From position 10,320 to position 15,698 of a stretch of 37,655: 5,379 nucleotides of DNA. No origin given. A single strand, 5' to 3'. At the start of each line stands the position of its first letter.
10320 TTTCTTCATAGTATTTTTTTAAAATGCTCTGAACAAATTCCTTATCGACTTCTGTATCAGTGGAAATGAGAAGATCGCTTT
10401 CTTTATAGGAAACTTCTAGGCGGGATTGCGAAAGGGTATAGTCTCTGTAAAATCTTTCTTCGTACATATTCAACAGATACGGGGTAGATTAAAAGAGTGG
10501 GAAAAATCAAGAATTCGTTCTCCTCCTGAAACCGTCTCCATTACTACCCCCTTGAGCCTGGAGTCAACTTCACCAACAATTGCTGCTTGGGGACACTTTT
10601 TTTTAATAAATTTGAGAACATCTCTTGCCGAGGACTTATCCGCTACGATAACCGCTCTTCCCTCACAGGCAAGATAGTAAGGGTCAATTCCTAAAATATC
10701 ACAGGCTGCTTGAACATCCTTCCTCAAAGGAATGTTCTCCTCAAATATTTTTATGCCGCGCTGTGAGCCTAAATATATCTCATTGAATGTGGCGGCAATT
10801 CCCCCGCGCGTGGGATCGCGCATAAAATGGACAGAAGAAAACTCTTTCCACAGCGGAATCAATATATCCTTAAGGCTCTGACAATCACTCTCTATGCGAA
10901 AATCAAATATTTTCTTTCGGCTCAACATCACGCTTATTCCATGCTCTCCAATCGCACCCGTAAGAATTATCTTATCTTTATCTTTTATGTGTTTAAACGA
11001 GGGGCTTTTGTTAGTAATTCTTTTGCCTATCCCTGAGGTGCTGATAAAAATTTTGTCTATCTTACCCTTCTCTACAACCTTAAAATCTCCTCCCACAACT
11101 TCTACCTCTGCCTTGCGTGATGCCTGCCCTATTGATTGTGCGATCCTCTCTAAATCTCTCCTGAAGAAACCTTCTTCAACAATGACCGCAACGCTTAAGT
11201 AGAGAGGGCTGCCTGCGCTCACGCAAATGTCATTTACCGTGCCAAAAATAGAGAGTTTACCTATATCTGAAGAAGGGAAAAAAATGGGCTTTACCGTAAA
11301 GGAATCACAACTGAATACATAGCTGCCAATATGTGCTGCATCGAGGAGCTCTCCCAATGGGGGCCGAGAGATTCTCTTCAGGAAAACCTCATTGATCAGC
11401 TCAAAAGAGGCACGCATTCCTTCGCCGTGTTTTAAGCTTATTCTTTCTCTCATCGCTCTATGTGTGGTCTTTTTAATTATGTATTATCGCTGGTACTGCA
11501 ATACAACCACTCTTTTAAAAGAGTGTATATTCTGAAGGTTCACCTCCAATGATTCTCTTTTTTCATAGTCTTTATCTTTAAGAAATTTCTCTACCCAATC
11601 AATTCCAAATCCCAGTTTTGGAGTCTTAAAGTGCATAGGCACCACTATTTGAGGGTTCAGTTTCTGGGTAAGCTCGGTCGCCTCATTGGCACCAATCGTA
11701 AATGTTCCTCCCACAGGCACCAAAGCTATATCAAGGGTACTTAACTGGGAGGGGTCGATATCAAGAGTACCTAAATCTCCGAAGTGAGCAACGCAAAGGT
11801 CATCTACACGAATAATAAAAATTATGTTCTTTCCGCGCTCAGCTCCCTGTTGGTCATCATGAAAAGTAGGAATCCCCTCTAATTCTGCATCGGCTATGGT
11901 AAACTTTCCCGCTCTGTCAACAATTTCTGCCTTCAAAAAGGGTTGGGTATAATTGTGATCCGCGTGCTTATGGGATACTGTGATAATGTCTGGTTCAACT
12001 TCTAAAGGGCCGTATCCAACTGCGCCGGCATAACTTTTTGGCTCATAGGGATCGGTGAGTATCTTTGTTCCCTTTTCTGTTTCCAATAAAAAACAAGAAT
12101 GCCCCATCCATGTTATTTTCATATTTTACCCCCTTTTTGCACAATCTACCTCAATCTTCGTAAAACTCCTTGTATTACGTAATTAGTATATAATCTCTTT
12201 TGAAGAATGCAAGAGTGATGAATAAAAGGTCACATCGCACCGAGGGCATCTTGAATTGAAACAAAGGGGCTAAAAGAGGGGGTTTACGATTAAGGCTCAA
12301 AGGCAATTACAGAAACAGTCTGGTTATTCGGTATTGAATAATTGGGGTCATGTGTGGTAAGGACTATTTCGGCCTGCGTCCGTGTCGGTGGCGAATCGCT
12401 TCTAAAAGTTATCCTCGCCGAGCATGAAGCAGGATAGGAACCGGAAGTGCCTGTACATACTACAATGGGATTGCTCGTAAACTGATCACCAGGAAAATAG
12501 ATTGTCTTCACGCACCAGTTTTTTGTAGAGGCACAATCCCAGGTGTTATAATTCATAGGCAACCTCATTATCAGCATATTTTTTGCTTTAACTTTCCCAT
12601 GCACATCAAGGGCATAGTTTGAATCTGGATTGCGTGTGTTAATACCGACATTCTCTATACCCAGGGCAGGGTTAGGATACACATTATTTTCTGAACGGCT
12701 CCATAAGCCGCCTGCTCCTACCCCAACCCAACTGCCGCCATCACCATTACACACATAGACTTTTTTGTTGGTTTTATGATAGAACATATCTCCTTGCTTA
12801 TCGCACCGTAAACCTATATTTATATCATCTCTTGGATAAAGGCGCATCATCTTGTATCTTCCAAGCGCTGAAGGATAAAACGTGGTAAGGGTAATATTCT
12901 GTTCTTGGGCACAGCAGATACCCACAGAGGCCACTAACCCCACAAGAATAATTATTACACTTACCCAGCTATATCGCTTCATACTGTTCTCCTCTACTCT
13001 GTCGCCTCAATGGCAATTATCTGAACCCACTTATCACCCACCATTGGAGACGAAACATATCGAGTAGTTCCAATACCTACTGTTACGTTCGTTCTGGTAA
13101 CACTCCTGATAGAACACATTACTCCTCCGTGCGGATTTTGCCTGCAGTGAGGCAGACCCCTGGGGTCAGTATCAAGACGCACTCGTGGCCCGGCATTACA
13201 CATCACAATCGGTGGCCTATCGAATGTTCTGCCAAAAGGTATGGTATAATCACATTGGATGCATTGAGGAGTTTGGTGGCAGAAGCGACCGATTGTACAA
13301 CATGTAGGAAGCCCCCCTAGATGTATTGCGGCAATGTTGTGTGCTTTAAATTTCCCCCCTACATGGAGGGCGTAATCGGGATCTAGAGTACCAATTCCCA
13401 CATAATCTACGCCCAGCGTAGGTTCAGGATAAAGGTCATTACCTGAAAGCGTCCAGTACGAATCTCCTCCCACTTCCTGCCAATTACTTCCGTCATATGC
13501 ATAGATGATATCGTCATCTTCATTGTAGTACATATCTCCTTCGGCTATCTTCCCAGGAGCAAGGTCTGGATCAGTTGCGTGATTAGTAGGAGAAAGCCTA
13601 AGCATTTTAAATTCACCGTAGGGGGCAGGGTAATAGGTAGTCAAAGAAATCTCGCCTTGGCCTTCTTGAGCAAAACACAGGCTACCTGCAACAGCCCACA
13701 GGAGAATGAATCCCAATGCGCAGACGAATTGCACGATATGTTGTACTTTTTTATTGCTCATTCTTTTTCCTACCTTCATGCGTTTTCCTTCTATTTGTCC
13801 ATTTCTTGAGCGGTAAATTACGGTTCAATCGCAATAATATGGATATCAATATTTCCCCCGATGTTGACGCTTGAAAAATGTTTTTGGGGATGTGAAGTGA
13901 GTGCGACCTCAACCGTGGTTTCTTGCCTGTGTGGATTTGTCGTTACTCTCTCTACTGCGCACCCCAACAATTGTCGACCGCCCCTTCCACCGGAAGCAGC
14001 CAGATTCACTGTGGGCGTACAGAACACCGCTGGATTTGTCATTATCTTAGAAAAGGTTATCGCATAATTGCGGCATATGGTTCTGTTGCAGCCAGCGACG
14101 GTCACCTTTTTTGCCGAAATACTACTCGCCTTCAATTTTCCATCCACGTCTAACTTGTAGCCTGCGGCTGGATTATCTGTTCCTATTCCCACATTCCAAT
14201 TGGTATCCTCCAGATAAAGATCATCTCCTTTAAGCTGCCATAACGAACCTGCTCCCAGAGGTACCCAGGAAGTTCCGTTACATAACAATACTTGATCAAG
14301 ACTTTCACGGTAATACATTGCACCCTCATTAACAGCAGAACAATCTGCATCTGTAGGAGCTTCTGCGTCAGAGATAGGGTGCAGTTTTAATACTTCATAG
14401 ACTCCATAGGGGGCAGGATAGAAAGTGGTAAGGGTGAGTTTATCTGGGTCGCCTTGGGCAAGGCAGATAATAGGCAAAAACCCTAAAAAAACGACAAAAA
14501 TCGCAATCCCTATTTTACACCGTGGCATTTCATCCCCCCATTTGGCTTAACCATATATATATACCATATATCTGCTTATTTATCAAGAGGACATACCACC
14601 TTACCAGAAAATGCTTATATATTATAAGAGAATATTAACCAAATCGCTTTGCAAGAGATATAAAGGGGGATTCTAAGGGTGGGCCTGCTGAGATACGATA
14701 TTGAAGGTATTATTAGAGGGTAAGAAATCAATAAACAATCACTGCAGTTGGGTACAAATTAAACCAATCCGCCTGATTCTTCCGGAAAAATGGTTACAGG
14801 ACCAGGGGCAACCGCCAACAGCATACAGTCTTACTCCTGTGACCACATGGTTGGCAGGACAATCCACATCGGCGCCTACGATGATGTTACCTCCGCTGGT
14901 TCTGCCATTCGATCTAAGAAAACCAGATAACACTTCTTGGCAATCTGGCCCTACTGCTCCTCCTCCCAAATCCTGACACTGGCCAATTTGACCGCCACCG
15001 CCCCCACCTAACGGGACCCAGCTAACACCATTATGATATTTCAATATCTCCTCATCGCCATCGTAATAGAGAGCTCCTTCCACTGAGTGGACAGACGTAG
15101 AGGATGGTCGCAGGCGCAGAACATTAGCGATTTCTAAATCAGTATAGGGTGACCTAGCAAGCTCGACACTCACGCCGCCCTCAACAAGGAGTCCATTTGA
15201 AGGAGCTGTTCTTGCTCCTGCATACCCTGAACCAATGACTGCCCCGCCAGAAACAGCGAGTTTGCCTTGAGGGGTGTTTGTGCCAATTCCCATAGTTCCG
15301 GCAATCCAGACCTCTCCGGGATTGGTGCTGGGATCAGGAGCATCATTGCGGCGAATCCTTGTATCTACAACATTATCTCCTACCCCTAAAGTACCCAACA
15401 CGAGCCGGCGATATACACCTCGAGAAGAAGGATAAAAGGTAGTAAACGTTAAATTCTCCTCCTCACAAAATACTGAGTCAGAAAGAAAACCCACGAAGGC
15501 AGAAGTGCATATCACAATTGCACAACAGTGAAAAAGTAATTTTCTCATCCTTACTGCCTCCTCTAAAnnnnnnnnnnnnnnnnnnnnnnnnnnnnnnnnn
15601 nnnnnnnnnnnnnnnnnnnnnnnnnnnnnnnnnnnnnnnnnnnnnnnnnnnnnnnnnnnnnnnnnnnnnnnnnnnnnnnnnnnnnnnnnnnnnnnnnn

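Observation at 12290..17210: Six tandem paralogous secreted proteins sharing an invariant post-signal-peptide LTT[YF]YP motif: candidate undescribed surface-fibre/adhesin system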

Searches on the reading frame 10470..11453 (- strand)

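Call 11: search_protein_families(library=pfam, proteins=[window:10470-11453:-], max_evalue=0.001)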
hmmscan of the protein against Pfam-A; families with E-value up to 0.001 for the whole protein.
window:10470-11453:- (327 aa): 2 families
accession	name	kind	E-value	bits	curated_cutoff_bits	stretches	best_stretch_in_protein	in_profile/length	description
PF02769.27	AIRS_C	-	1.5e-19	71.1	23.1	1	160-302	4-151/156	AIR synthase related protein, C-terminal domain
PF00586.29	AIRS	-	1e-16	61.8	24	1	43-144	13-111/112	AIR synthase related protein, N-terminal domain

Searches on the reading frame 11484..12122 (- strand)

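Call 11: search_protein_families(library=pfam, proteins=[window:11484-12122:-], max_evalue=0.001)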
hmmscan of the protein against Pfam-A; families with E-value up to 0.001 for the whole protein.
window:11484-12122:- (212 aa): 2 families
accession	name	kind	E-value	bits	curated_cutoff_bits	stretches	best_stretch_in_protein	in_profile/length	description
PF13483.12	Lactamase_B_3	-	8.2e-49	166.1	24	1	2-164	1-160/160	Beta-lactamase superfamily domain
PF12706.13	Lactamase_B_2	-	7.5e-10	39.2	27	1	61-165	83-200/200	Beta-lactamase superfamily domain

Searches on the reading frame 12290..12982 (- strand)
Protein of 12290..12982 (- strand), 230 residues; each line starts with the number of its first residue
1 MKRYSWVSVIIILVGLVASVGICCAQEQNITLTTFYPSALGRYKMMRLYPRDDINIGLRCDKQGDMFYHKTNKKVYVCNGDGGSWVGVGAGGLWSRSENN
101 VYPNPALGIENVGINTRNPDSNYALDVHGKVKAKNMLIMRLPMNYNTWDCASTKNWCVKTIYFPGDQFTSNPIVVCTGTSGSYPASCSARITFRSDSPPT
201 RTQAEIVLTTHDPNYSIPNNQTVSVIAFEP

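Call 4: search_protein_families(library=pfam, proteins=[window:12290-12982:-], max_evalue=1)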
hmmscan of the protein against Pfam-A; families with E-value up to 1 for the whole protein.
window:12290-12982:- (230 aa): 0 families

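Call 5: search_protein_families(library=ncbifam, proteins=[window:12290-12982:-], max_evalue=1)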
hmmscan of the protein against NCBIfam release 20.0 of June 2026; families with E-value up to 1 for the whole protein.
window:12290-12982:- (230 aa): 0 families

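Call 7: search_protein_families(library=phrogs, proteins=[window:12290-12982:-], max_evalue=1)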
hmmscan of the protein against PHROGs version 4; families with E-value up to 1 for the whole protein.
window:12290-12982:- (230 aa): 2 families
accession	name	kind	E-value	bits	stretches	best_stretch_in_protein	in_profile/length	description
phrog_29752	-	unknown function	0.0049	17.7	1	72-138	66-133/195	-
phrog_8582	-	unknown function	0.16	12.9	1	141-161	125-145/151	-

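Call 10: find_homologous_proteins(query=A1)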
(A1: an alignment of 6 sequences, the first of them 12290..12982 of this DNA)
Query A1 (6 sequences) (230 aa, profile of the alignment): 11 proteins with E <= 0.001 among 7642 candidates.
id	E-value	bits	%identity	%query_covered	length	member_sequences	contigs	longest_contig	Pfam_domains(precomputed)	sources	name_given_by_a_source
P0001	1.1e-83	299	100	100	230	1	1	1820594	-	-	-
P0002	1.5e-74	269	28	97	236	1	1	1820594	-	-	-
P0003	1.6e-66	243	42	16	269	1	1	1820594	-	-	-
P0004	3.6e-21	94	45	9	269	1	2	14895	-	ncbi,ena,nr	ncbi:MAG: hypothetical protein KAR84_00155 [Elusimicrobiales bacterium]|nr:hypothetical protein [Elu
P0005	2.4e-14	72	38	9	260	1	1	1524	-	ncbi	ncbi:MAG: hypothetical protein WCI75_20905, partial [candidate division NC10 bacterium]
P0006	3.5e-14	71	35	20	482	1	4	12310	-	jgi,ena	-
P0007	5.2e-9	54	50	10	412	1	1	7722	-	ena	-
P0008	2.3e-7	49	31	25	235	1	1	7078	-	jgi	-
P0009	1.5e-5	43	31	22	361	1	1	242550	PF13884.12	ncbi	-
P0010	1.6e-4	40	56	12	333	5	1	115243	-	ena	-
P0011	7.7e-4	37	34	28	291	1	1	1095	-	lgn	-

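Call 36: find_encoding_contigs(protein=P0002, flank=10000, max_places=3)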
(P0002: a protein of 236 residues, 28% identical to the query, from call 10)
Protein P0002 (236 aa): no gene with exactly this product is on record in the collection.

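Call 86: search_protein_families(library=padloc, proteins=[window:12290-12982:-], max_evalue=0.01)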
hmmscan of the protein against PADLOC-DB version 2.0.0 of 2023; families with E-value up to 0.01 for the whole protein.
window:12290-12982:- (230 aa): 0 families

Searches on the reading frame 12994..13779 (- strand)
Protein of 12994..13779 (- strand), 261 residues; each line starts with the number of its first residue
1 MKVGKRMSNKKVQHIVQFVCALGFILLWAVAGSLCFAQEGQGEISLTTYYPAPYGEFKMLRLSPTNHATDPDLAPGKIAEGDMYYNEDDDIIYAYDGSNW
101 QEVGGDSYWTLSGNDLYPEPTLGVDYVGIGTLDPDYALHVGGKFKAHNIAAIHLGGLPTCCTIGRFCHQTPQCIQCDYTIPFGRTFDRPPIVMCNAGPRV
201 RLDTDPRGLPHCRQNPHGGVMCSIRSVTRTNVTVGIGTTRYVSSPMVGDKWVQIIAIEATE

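Call 4: search_protein_families(library=pfam, proteins=[window:12994-13779:-], max_evalue=1)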
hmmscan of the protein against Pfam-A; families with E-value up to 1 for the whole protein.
window:12994-13779:- (261 aa): 0 families

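Call 5: search_protein_families(library=ncbifam, proteins=[window:12994-13779:-], max_evalue=1)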
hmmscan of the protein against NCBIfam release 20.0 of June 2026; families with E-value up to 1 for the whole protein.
window:12994-13779:- (261 aa): 0 families

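Call 7: search_protein_families(library=phrogs, proteins=[window:12994-13779:-], max_evalue=1)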
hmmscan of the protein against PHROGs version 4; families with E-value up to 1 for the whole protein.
window:12994-13779:- (261 aa): 10 families
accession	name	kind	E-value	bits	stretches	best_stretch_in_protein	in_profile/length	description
phrog_21412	-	tail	0.051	12.2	1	79-107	724-752/1452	tail fiber protein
phrog_1710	-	unknown function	0.058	12.7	1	79-109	26-56/783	-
phrog_17342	-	unknown function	0.075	13.3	1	75-110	173-208/326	-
phrog_1325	-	unknown function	0.087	13.2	1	75-104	53-82/334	-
phrog_38058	-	tail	0.12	11.6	1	76-106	488-518/708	tail fiber protein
phrog_1959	-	unknown function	0.17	12.4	1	77-107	65-95/298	-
phrog_21413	-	unknown function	0.29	10.7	1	68-134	59-123/595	-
phrog_2295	-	unknown function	0.29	10.6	1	74-110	530-564/1183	-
phrog_38707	-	unknown function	0.44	10.1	1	74-104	25-55/675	-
phrog_3014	-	head and packaging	0.54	10.4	1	214-243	144-172/266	head maturation protease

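Call 86: search_protein_families(library=padloc, proteins=[window:12994-13779:-], max_evalue=0.01)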
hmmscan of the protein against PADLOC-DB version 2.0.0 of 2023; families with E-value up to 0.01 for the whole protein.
window:12994-13779:- (261 aa): 0 families

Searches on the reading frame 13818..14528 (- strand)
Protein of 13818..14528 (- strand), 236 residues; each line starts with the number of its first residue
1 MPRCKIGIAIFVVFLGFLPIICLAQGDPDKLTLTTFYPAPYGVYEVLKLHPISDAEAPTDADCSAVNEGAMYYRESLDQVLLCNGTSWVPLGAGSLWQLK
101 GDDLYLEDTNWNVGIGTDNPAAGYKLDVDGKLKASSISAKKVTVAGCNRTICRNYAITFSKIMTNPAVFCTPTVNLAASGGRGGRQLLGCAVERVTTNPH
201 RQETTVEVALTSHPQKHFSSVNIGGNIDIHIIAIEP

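Call 4: search_protein_families(library=pfam, proteins=[window:13818-14528:-], max_evalue=1)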
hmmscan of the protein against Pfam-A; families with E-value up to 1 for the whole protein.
window:13818-14528:- (236 aa): 0 families

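Call 5: search_protein_families(library=ncbifam, proteins=[window:13818-14528:-], max_evalue=1)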
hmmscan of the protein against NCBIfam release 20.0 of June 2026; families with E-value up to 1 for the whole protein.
window:13818-14528:- (236 aa): 2 families
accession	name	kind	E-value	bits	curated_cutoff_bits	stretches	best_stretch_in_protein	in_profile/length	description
NF047811.1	LIC10647_lipo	equivalog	0.058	12.4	340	1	105-146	151-193/295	LIC10647 family lipoprotein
NF006549.0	PRK09045.1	equivalog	0.14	10.7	540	1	106-143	298-335/444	TRZ/ATZ family hydrolase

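Call 7: search_protein_families(library=phrogs, proteins=[window:13818-14528:-], max_evalue=1)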
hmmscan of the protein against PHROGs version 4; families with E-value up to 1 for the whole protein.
window:13818-14528:- (236 aa): 4 families
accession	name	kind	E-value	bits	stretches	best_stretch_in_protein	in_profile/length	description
phrog_29752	-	unknown function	0.00052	20.9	1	95-170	87-160/195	-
phrog_28668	-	unknown function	0.15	13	1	105-172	24-95/153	-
phrog_29482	-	unknown function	0.2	11.5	0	90-115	283-308/477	-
phrog_5906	-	unknown function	0.31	12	0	99-131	29-59/197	-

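Call 72: predict_structure(alignment_id=A5)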
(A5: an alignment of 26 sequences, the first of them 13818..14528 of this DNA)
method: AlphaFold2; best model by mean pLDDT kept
length: 236 residues; sequences in the alignment: 26
mean_pLDDT: 61.5   pTM: 0.34
mean pLDDT of the five models: 61.5, 59.7, 59.7, 58.6, 57.9
residues with pLDDT >= 90: 4; 70-90: 80; 50-70: 64; < 50: 88
segments of 3 or more residues with pLDDT < 50: 36-38, 42-44, 145-167, 169-171, 173-225
pLDDT, mean of each block of 10 residues (from residue 1): 76 83 59 54 54 80 84 86 90 58 59 80 84 74 51 44 47 47 45 39 41 40 48 52
secondary structure, 60 per line:
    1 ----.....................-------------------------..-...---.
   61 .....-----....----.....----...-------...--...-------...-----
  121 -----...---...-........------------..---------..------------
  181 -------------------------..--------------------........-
elements in order: H5-25 H60-65 E71-74 E79-83 E88-90 E98-100 E103-105 E113-115 E126-128 E132-134 E136-143 E228-235

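Call 79: search_solved_structures(query=A5, max_evalue=1)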
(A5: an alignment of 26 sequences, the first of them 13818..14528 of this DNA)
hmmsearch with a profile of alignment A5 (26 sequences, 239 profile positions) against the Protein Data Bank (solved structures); distinct sequences matched with E-value up to 1: 7.
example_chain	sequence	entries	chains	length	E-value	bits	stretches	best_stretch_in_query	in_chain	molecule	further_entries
8ond_A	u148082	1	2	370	2.9e-06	30.7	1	59-176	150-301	bd2133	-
8ojn_C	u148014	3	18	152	0.011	19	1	101-155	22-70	Cell wall surface anchor family protein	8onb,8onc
8on4_A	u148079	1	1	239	0.042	17.1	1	66-161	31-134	Cell wall surface anchor family protein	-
8oml_A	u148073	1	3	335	0.078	16.2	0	92-161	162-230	Cell wall surface anchor family protein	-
9pin_P2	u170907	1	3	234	0.24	14.6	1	3-26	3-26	HEAT repeat domain-containing protein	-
7dc3_A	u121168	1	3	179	0.33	14.2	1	104-161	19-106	Isoform 2 of Myelin regulatory factor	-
8ol4_A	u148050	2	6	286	0.4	13.9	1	101-166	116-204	Cell wall surface anchor family protein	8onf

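Call 86: search_protein_families(library=padloc, proteins=[window:13818-14528:-], max_evalue=0.01)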
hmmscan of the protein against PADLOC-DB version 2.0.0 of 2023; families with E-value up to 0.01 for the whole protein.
window:13818-14528:- (236 aa): 0 families

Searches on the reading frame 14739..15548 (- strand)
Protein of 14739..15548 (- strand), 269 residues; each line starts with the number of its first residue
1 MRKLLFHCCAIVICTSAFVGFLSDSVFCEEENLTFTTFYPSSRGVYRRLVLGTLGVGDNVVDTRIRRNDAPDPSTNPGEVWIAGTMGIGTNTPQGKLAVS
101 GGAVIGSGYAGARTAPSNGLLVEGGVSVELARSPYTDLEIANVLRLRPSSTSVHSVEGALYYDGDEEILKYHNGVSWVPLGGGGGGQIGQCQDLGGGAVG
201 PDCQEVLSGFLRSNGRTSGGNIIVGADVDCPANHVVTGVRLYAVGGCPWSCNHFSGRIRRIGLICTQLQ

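Call 4: search_protein_families(library=pfam, proteins=[window:14739-15548:-], max_evalue=1)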
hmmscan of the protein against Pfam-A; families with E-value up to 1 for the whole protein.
window:14739-15548:- (269 aa): 0 families

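Call 5: search_protein_families(library=ncbifam, proteins=[window:14739-15548:-], max_evalue=1)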
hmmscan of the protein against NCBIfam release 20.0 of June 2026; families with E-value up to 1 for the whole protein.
window:14739-15548:- (269 aa): 0 families

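Call 7: search_protein_families(library=phrogs, proteins=[window:14739-15548:-], max_evalue=1)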
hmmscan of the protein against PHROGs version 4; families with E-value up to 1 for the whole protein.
window:14739-15548:- (269 aa): 3 families
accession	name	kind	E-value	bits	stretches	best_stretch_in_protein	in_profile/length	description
phrog_13229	-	tail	0.013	15.3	1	155-180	53-78/544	tail fiber protein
phrog_8309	-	unknown function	0.015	15.4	1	153-181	27-55/312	-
phrog_18345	-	tail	0.085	12.1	1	76-111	432-469/956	tail fiber protein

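Call 86: search_protein_families(library=padloc, proteins=[window:14739-15548:-], max_evalue=0.01)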
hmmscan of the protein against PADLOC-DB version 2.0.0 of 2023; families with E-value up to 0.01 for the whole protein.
window:14739-15548:- (269 aa): 0 families
